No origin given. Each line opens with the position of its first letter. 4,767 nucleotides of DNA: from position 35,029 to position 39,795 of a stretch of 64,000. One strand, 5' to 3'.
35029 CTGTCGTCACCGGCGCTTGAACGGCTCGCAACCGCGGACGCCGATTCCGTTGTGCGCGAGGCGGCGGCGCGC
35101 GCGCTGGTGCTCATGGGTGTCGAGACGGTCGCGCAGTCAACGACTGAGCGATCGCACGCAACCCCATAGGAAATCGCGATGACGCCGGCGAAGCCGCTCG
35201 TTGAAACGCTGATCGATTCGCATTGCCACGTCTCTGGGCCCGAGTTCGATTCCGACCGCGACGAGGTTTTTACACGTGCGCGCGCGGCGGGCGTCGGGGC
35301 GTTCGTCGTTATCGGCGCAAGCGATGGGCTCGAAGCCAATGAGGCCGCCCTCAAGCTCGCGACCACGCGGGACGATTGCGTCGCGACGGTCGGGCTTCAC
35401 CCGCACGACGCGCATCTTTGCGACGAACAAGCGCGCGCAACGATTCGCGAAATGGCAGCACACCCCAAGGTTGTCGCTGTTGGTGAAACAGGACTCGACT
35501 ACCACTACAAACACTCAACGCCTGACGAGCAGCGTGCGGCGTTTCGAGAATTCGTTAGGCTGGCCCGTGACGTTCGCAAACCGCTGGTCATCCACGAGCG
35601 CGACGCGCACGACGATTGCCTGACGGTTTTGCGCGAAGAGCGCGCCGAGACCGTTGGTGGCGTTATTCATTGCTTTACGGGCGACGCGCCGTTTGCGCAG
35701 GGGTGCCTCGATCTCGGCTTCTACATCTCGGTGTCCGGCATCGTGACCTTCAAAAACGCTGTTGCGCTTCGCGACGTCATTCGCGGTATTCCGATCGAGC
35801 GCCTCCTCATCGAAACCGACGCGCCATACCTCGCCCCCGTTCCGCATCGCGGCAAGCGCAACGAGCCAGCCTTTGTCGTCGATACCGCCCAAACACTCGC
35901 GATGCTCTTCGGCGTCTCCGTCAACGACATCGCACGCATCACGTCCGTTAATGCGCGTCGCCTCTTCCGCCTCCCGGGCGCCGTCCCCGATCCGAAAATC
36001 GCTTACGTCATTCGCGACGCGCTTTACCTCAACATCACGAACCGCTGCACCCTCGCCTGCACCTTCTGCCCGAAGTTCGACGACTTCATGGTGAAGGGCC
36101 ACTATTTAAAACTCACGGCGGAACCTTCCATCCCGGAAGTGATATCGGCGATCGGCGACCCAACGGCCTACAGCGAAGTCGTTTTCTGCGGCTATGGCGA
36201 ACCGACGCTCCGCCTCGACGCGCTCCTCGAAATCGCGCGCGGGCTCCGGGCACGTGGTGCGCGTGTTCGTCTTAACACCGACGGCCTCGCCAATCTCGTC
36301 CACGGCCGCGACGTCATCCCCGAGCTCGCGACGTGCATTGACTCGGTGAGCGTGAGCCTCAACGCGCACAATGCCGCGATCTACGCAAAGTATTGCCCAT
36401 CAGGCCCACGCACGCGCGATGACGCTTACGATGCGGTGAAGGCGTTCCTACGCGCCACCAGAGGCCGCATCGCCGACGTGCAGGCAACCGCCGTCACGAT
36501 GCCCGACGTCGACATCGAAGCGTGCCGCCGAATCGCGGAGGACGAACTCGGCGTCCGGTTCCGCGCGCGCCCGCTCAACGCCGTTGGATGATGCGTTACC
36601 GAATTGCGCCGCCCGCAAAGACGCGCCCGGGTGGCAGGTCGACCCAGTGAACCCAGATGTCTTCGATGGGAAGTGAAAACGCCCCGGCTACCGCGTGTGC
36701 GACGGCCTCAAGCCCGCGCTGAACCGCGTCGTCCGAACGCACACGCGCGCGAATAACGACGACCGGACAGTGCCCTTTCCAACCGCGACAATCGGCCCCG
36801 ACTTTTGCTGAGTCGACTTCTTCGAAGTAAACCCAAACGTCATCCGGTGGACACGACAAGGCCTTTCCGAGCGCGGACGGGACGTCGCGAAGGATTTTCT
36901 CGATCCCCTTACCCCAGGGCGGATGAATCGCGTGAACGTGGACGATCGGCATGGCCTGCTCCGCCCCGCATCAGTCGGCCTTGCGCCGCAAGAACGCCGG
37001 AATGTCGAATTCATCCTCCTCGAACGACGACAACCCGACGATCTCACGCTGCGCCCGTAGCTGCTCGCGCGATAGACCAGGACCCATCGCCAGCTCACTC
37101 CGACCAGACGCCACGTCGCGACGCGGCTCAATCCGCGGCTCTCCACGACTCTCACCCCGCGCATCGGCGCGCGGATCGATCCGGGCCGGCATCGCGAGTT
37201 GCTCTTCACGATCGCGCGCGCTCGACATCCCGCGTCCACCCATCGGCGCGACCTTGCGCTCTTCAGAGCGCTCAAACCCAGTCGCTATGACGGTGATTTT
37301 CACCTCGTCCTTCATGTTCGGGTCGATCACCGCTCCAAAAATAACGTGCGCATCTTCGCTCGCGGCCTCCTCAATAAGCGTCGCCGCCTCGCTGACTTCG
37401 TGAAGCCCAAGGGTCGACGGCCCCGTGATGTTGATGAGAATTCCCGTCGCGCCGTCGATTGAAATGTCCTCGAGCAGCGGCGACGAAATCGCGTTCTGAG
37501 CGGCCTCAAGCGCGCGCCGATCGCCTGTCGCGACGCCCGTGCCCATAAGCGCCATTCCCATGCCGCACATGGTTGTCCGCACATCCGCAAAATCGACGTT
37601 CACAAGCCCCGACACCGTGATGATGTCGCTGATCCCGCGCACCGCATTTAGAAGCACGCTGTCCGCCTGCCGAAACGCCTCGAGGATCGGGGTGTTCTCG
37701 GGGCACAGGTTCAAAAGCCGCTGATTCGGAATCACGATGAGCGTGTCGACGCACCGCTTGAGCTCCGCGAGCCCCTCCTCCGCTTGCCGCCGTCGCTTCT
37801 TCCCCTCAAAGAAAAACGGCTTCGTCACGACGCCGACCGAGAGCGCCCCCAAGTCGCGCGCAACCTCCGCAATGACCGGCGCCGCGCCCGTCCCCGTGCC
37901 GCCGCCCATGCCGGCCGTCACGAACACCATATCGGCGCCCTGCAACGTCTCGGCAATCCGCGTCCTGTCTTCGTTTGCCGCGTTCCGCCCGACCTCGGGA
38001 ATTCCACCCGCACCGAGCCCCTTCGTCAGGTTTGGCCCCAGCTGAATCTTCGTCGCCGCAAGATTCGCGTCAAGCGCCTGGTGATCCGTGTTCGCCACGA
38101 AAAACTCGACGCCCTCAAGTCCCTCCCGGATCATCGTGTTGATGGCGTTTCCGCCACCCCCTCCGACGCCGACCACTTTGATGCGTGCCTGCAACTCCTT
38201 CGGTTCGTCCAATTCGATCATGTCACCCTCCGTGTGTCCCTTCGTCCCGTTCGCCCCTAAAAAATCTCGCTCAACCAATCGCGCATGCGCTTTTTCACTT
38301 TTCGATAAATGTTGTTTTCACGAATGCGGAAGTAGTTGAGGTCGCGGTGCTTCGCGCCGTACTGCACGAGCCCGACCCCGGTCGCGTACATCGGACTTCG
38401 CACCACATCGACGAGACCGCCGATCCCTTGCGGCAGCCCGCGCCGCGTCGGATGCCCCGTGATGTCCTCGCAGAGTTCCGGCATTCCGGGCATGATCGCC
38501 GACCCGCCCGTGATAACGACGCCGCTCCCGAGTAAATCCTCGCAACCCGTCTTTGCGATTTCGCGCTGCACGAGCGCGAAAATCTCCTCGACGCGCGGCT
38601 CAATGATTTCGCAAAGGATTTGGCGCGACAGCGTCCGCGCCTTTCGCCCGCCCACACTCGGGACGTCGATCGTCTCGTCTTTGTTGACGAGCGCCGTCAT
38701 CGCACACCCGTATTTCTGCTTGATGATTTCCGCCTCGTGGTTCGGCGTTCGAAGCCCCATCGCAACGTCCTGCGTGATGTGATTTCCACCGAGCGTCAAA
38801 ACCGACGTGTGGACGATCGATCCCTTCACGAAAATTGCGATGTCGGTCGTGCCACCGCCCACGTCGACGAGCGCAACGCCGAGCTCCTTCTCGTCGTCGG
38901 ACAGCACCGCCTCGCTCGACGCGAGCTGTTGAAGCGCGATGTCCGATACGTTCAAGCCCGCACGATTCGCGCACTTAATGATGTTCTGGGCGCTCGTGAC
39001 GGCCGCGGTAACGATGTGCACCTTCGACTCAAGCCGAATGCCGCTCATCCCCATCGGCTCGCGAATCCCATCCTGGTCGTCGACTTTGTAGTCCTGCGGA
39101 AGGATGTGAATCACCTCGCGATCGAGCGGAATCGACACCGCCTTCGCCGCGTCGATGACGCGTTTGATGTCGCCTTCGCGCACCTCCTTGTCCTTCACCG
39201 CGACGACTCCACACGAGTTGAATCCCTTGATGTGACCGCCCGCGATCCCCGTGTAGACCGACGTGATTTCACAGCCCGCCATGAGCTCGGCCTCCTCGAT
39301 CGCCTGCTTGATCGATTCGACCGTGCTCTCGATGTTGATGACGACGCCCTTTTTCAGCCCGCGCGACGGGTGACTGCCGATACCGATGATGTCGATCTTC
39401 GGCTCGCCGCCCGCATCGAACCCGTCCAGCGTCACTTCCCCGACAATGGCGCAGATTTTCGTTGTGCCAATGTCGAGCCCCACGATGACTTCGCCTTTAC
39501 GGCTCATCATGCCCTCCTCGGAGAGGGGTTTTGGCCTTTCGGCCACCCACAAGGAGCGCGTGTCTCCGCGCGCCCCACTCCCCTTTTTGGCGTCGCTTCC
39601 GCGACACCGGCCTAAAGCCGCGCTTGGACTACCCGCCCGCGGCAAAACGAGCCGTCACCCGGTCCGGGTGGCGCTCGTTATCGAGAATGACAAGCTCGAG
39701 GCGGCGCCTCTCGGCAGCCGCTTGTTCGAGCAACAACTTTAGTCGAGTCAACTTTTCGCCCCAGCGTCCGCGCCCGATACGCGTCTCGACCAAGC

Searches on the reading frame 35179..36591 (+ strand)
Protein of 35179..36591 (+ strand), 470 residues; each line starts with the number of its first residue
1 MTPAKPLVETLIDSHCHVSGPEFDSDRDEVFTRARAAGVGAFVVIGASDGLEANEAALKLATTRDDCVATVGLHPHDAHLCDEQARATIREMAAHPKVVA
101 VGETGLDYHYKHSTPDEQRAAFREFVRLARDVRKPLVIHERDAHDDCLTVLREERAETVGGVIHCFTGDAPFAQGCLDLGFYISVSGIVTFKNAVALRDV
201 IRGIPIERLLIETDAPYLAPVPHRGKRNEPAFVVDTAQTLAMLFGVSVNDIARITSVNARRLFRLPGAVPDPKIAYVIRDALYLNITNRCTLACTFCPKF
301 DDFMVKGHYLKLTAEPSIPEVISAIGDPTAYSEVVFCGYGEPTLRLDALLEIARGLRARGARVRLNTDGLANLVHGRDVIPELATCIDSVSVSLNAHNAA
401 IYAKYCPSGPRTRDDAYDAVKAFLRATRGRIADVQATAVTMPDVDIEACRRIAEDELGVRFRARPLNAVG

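Call 55: search_protein_families(library=pfam, proteins=[window:35179-36591:+], max_evalue=0.0001)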
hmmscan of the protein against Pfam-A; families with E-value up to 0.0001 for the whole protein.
window:35179-36591:+ (470 aa): 2 families
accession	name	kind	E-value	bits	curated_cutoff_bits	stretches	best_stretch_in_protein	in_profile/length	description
PF01026.27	TatD_DNase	-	2.1e-87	293.1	27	1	12-264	1-253/253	TatD related DNase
PF04055.27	Radical_SAM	-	5.1e-13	50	29.5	1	284-453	1-163/166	Radical SAM superfamily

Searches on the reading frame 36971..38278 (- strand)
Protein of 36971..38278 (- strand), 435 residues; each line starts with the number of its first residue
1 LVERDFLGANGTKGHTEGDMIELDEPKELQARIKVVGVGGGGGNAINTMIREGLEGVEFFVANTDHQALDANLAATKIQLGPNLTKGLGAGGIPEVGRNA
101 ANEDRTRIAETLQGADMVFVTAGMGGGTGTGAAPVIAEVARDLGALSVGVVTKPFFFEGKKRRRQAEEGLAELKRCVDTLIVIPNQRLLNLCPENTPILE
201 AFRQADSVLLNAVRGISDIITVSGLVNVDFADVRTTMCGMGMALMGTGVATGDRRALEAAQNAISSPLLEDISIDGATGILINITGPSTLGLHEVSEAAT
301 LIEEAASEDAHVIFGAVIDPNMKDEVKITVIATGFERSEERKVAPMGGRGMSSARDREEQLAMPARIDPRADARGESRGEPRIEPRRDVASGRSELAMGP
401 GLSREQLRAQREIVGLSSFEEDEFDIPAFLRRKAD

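Call 55: search_protein_families(library=pfam, proteins=[window:36971-38278:-], max_evalue=0.0001)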
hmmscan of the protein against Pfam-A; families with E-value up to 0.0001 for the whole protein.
window:36971-38278:- (435 aa): 2 families
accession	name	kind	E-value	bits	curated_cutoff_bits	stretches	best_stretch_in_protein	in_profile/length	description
PF00091.31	Tubulin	-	3e-50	171.6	33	1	32-192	1-189/190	Tubulin/FtsZ family, GTPase domain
PF12327.13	FtsZ_C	-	3.4e-34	117.5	27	1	241-336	1-95/95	FtsZ family, C-terminal domain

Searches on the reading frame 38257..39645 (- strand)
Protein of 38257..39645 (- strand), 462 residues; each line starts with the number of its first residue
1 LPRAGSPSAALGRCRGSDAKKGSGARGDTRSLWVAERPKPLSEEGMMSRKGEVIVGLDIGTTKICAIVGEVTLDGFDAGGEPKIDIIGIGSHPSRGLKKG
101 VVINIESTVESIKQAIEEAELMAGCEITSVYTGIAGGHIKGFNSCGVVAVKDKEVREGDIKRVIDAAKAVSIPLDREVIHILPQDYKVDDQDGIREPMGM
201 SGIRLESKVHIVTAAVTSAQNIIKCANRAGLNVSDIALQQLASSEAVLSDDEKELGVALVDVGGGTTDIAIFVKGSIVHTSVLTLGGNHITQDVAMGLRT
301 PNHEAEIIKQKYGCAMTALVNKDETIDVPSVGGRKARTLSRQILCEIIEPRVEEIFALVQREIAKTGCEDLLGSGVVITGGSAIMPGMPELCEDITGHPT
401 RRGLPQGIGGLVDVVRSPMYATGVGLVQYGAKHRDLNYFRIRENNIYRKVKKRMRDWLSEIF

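Call 55: search_protein_families(library=pfam, proteins=[window:38257-39645:-], max_evalue=0.0001)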
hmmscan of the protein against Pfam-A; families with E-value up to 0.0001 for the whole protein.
window:38257-39645:- (462 aa): 5 families
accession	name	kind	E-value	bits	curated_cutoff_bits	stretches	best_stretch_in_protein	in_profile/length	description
PF14450.12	FtsA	-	4.5e-48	163.2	31.8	2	258-425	1-127/127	Cell division protein FtsA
PF02491.25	SHS2_FTSA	-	1.3e-30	106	25.4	1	136-213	1-79/79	SHS2 domain inserted in FTSA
PF06723.19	MreB_Mbl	-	2.8e-14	53.1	27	1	253-400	143-301/327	MreB/Mbl protein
PF11104.14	PilM_2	-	8.9e-10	38.5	27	1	218-311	137-236/340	Type IV pilus assembly protein PilM;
PF06277.17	EutA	-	6e-08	32.4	27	1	248-313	137-202/475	Ethanolamine utilisation protein EutA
